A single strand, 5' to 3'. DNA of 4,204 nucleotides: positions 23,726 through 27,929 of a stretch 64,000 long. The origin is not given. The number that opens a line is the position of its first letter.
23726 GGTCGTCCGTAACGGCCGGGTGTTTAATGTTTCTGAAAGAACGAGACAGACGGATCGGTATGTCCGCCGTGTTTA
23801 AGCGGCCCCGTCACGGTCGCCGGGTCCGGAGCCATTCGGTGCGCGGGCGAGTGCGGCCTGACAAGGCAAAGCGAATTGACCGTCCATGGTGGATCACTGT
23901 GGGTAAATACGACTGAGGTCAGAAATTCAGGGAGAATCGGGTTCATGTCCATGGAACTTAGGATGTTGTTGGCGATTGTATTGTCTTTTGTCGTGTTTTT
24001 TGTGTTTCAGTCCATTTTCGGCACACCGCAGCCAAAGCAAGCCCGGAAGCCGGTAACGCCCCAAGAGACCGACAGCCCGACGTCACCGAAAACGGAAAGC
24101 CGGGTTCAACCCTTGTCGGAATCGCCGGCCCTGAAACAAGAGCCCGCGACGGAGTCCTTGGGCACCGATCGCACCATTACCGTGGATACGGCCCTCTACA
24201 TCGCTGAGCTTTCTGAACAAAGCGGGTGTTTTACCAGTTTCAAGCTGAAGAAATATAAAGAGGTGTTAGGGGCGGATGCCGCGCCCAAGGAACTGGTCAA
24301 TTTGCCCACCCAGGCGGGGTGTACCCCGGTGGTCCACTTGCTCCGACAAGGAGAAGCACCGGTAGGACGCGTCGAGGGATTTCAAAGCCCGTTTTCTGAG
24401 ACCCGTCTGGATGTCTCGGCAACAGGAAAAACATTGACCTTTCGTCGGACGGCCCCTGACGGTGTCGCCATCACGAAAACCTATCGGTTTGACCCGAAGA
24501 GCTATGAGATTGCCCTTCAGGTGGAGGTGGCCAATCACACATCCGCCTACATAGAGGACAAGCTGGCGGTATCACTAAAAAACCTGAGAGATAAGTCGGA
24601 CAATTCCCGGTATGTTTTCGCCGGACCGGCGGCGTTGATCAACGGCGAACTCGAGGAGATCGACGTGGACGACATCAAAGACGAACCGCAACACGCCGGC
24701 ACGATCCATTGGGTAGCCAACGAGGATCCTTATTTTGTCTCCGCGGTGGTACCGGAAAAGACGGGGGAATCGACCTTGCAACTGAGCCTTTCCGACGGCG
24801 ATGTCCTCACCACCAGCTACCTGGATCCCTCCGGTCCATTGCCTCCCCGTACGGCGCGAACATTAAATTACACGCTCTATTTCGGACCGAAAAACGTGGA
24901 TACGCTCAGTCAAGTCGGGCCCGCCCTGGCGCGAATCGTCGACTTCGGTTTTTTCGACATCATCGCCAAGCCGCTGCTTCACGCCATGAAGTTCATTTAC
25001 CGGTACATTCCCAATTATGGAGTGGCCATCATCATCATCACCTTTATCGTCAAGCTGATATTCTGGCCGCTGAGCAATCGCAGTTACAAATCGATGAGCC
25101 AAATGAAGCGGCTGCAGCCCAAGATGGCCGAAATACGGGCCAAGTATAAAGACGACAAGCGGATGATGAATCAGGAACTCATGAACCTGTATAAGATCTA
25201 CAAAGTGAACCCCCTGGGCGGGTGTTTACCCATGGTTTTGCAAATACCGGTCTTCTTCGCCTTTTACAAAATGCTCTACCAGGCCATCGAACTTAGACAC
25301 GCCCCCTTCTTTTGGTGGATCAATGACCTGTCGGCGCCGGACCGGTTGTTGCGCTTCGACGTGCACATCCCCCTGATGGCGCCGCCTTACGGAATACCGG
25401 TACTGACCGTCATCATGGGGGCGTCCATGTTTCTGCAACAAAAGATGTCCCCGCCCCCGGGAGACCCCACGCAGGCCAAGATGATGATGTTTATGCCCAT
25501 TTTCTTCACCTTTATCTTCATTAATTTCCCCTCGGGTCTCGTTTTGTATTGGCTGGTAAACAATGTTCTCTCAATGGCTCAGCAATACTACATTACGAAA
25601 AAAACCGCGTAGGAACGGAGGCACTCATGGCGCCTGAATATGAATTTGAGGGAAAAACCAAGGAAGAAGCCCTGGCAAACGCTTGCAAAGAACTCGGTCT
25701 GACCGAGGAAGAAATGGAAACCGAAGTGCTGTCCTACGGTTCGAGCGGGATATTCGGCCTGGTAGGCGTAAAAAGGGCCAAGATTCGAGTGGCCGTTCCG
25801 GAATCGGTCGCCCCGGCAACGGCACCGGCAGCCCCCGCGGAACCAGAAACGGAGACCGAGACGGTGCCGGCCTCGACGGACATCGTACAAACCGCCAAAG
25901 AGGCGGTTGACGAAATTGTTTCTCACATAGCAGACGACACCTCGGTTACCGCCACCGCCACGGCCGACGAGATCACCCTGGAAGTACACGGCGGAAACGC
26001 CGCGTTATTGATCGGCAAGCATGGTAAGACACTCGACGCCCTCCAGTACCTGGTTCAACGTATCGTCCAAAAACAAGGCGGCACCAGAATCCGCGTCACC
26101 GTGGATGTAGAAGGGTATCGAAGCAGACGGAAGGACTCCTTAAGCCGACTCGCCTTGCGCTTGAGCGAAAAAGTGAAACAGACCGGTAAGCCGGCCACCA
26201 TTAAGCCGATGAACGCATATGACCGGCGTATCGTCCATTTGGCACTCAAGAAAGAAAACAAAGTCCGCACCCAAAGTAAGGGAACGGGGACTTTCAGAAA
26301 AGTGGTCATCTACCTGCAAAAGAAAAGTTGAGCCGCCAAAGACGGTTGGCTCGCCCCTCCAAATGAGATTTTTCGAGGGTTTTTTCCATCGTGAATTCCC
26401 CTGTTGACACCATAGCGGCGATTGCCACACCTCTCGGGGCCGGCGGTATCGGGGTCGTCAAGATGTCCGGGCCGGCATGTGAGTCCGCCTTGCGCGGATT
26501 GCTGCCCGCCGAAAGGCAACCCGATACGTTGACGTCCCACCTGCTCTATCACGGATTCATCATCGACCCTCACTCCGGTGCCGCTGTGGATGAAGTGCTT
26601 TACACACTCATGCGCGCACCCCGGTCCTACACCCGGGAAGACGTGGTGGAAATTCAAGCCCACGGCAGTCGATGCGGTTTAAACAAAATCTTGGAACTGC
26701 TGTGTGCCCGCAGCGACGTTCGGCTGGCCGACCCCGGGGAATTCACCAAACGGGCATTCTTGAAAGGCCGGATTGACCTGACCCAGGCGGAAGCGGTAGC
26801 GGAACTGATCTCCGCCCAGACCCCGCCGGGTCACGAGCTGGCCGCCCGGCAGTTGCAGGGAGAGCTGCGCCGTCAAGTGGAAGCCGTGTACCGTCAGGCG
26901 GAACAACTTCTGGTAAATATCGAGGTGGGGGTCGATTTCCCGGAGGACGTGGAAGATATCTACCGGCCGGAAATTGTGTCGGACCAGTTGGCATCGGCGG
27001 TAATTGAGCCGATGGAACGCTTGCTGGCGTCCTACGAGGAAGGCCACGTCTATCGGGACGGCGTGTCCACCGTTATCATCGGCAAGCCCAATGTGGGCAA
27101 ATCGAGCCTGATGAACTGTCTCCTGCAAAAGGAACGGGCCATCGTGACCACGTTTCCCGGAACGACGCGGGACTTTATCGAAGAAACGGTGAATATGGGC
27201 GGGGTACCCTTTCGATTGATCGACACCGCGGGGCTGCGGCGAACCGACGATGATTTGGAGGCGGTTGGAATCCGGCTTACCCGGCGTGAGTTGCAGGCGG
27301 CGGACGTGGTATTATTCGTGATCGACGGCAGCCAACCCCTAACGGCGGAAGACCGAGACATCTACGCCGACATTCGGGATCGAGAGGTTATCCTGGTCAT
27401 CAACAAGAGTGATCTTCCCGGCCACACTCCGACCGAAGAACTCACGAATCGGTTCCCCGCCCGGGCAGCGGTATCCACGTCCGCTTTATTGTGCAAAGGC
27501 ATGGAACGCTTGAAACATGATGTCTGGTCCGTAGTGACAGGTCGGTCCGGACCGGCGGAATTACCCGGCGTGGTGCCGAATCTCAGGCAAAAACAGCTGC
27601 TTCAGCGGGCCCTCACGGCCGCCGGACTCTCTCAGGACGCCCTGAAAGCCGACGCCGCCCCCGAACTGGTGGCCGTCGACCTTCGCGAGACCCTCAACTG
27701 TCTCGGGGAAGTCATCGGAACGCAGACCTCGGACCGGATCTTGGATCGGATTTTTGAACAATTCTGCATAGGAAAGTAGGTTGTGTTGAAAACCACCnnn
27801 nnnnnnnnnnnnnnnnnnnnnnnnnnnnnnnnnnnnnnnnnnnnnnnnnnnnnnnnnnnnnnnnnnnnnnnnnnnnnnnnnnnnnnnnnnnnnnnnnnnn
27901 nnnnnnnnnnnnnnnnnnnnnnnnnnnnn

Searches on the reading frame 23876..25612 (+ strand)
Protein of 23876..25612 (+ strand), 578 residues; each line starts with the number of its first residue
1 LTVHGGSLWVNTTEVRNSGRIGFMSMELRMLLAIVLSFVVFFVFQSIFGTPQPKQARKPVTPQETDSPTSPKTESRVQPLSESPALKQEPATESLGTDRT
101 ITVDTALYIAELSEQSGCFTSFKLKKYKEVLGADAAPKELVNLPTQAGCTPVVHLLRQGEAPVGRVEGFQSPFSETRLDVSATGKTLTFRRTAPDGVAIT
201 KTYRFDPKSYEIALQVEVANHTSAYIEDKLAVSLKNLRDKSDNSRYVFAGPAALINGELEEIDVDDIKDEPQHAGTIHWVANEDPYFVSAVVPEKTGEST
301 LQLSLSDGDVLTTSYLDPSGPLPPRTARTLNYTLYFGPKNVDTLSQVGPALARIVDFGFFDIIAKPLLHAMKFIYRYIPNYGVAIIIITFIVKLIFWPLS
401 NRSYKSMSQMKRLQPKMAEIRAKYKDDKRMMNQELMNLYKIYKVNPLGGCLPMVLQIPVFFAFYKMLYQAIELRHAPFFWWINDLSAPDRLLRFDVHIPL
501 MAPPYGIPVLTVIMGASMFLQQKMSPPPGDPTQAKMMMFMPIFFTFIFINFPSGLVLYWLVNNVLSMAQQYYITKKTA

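Call 6: search_protein_families(library=pfam, proteins=[window:23876-25612:+])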
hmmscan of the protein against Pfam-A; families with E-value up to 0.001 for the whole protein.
window:23876-25612:+ (578 aa): 2 families
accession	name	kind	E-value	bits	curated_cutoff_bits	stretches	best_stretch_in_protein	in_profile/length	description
PF02096.25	60KD_IMP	-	4.3e-66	222.3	35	1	381-575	1-163/163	60Kd inner membrane protein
PF14849.12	YidC_periplas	-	3.2e-45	155.7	24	1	101-368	2-281/283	YidC periplasmic domain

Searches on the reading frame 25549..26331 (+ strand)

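Call 6: search_protein_families(library=pfam, proteins=[window:25549-26331:+])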
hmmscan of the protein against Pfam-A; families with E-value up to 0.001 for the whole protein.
window:25549-26331:+ (260 aa): 4 families
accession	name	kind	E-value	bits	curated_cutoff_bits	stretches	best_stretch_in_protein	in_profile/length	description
PF14804.11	Jag_N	-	7.3e-20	71.6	25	1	33-82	1-49/50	Jag N-terminus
PF01424.28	R3H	-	3.8e-17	62.5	26.8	1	197-255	2-59/60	R3H domain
PF13083.13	KH_KhpA-B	-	3.4e-14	52.9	32.1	1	117-185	1-73/73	KhpA/KhpB, KH domain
PF07650.23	KH_2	-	0.00082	19.6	22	0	122-185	8-70/78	KH domain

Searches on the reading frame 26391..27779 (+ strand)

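Call 6: search_protein_families(library=pfam, proteins=[window:26391-27779:+])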
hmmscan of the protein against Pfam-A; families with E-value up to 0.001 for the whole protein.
window:26391-27779:+ (462 aa): 6 families
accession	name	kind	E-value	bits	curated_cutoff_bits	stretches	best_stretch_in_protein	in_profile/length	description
PF12631.12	MnmE_helical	-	1.3e-44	153.3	40.1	1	130-459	1-211/211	MnmE helical domain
PF10396.14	TrmE_N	-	3.2e-35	121.3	29.8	1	7-127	1-117/117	GTP-binding protein TrmE N-terminus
PF01926.29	MMR_HSR1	-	6.3e-27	94.4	21.9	1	228-339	3-113/113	50S ribosome-binding GTPase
PF02421.24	FeoB_N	-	1e-07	32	27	1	227-315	3-90/156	Ferrous iron transport protein B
PF00350.29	Dynamin_N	-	4e-06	27.4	27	0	275-330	104-155/168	Dynamin family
PF00009.33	GTP_EFTU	-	0.00011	22.2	26.5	0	297-349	86-141/188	Elongation factor Tu GTP binding domain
